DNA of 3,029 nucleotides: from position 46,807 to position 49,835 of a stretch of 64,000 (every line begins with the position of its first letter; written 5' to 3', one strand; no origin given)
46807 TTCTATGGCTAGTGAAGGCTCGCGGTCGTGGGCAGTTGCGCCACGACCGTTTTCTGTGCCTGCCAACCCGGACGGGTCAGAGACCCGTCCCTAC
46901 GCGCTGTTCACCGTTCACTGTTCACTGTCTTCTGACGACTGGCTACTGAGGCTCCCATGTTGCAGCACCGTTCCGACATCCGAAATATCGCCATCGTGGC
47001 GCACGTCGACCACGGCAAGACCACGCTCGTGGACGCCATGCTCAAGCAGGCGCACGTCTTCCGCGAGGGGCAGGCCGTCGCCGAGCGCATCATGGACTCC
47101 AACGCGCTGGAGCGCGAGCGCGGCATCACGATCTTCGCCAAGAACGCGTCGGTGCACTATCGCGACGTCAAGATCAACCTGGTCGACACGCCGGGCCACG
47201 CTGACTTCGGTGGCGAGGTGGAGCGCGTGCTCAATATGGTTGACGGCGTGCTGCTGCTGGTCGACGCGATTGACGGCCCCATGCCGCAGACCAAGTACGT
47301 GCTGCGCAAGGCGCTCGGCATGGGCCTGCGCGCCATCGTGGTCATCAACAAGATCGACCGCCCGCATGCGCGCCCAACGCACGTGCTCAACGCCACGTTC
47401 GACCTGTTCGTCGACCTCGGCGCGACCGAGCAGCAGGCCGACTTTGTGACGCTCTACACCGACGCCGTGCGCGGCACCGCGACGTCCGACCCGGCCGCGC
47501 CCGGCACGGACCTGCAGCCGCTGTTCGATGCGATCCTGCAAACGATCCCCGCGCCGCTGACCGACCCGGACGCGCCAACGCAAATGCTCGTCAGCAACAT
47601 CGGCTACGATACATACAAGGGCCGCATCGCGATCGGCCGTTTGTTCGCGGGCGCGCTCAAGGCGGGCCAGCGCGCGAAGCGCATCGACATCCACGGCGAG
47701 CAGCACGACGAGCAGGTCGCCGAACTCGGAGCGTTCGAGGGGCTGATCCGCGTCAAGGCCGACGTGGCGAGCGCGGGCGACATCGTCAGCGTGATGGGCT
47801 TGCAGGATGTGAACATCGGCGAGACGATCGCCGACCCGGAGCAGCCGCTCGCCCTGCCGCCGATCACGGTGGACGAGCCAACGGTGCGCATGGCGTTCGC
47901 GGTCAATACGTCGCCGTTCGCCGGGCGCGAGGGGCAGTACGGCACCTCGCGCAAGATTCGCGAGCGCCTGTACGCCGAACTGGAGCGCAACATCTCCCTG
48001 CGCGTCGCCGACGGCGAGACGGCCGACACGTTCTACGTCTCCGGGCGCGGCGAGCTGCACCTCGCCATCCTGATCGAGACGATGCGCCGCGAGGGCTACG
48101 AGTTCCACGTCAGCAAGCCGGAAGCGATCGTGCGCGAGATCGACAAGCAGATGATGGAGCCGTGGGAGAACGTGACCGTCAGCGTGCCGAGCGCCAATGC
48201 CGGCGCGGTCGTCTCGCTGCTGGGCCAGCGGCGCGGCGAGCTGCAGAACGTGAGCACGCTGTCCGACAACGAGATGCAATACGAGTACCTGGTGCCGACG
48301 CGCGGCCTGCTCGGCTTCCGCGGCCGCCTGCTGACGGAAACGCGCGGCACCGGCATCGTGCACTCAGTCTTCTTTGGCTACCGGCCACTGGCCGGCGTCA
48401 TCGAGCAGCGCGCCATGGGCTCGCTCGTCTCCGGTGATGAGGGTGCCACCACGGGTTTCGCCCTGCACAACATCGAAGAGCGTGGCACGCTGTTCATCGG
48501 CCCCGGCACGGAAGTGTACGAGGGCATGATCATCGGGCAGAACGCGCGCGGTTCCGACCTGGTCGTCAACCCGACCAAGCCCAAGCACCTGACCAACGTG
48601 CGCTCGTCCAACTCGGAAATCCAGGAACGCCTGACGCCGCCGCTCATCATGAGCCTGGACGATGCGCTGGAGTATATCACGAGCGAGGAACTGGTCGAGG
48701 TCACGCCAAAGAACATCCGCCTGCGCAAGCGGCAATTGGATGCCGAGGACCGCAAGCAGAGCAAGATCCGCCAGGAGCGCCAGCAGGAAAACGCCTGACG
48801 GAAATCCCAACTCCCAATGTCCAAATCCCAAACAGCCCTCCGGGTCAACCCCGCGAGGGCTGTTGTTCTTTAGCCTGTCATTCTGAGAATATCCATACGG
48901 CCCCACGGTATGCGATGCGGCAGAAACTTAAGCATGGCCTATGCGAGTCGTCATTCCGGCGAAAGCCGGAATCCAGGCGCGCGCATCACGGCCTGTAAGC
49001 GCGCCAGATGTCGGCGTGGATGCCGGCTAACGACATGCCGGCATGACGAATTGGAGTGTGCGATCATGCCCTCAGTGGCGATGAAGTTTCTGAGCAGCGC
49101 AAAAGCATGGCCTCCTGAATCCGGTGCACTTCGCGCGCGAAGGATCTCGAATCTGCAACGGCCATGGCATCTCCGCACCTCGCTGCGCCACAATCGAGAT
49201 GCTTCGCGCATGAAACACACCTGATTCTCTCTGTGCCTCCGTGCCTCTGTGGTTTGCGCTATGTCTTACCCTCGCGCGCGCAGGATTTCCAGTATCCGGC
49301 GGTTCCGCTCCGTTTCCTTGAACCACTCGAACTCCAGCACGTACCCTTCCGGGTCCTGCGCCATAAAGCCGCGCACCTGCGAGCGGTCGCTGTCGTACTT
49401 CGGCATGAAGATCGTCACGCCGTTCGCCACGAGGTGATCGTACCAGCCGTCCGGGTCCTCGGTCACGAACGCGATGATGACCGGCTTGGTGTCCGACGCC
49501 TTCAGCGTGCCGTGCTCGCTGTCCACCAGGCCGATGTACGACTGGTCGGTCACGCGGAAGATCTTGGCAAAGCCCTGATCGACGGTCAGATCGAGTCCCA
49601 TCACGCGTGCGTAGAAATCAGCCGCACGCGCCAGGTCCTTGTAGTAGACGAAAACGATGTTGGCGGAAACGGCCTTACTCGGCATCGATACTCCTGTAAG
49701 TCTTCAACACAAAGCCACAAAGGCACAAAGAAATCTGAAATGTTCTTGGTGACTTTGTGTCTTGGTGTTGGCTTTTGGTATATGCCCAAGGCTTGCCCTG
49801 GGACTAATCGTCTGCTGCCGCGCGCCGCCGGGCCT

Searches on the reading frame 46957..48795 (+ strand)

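Call 72: search_protein_families(library=pfam, proteins=[window:46957-48795:+], max_evalue=0.001)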
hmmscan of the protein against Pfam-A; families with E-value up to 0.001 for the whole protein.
window:46957-48795:+ (613 aa): 7 families
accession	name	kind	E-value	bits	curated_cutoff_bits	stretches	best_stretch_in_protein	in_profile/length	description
PF00009.33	GTP_EFTU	-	4.8e-52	176.7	26.5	1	7-198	2-187/188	Elongation factor Tu GTP binding domain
PF21018.2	BipA_C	-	3.2e-43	146.4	23.8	1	488-595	2-109/110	TypA/BipA C-terminal domain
PF00679.30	EFG_C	-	7e-20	71.3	27.9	1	399-485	2-88/89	Elongation factor G C-terminus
PF03144.31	GTP_EFTU_D2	-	7.4e-08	33.2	30.3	1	222-292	1-73/73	Elongation factor Tu domain 2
PF22042.2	EF-G_D2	-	8.8e-08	32.6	27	1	208-291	2-81/84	Elongation factor G domain 2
PF01926.29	MMR_HSR1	-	2.2e-05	24.9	21.9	1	11-132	2-113/113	50S ribosome-binding GTPase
PF14492.12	EFG_III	-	0.00024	21.5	27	1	331-385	18-73/75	Elongation Factor G, domain III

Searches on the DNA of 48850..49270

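Call 74: search_rna_families(source=window, start=48850, end=49270, threshold=evalue, max_evalue=10, show_alignments=2)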
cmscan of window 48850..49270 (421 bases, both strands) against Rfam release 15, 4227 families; matches with E-value up to 10: 3.
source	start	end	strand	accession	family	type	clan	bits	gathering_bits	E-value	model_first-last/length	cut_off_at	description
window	49021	49090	+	RF00518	speF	Cis-reg; leader;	-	15.7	37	0.083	1-153/153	no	speF leader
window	48953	48972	-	RF02621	BSnc120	Gene; sRNA;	-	14.8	114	2.7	46-65/88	no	Brucella sRNA 120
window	48873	48943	+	RF01142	sR19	Gene; snRNA; snoRNA; CD-box;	-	11.1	45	3.4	1-63/63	no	Small nucleolar RNA sR19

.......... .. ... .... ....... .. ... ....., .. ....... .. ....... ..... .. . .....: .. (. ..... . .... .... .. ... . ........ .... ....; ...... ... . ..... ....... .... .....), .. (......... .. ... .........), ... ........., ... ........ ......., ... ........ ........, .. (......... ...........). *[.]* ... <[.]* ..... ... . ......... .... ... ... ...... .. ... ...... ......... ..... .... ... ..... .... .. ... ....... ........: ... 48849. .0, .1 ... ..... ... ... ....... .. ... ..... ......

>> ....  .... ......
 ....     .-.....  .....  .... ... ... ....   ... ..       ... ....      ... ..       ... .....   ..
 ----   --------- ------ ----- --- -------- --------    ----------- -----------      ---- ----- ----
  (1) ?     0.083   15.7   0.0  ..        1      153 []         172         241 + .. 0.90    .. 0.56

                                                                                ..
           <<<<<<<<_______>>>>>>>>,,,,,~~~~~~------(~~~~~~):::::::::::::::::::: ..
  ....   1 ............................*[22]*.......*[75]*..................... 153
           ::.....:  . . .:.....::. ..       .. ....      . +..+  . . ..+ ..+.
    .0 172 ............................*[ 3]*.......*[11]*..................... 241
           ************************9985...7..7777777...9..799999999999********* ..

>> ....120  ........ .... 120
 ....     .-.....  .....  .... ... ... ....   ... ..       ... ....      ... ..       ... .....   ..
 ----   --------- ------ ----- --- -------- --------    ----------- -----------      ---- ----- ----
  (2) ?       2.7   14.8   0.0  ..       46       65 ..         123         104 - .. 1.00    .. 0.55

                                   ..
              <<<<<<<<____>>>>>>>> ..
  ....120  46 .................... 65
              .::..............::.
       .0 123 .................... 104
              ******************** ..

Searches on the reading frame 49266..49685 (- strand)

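Call 72: search_protein_families(library=pfam, proteins=[window:49266-49685:-], max_evalue=0.001)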
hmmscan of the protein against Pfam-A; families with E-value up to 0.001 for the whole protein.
window:49266-49685:- (139 aa): 2 families
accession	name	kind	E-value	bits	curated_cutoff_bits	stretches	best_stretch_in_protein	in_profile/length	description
PF00903.31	Glyoxalase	-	1.1e-11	45.6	20.6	1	11-119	5-121/121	Glyoxalase/Bleomycin resistance protein/Dioxygenase superfamily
PF18029.7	Glyoxalase_6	-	0.00042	21.4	23.6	1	15-115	6-101/106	Glyoxalase-like domain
